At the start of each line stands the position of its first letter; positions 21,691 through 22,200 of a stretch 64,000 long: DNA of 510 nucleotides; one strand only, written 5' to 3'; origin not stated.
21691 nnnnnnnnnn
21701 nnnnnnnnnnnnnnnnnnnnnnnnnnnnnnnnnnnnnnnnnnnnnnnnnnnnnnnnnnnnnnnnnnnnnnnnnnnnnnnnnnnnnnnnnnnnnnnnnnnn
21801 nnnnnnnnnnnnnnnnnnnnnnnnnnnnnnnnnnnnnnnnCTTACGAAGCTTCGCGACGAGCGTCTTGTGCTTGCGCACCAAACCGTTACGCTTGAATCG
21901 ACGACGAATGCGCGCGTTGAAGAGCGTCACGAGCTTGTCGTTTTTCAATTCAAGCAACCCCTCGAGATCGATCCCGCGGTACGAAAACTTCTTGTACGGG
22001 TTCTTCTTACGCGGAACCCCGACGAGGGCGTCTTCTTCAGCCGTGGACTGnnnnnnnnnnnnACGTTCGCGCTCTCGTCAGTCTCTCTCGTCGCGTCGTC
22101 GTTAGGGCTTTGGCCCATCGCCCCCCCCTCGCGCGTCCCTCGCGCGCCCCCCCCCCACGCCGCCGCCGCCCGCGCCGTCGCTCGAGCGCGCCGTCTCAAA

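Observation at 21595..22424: A start-codon-only first exon predicted for ribosomal protein S15 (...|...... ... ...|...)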

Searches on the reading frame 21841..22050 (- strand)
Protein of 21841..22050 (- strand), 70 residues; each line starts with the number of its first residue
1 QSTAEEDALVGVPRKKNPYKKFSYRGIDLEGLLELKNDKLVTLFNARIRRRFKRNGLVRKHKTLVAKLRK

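Call 67: find_homologous_proteins(query=window:21841-22050:-, max_evalue=1e-8)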
Query seq(70 aa) (70 aa): 6 proteins with E <= 1e-8 among 7 candidates.
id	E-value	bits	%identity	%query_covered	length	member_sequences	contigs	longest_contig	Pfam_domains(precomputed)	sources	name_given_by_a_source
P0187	1.4e-21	93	90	70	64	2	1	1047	-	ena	-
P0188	4.0e-21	91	88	71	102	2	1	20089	-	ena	-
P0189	4.8e-21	91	88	71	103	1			-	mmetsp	mmetsp:Transcript_8774/g.29625 ORF Transcript_8774/g.29625 Transcript_8774/m.29625 type:complete len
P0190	4.8e-21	91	88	71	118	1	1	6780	-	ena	-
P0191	7.0e-21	91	88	71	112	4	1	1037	-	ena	-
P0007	4.1e-11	60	97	51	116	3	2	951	PF00203.27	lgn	-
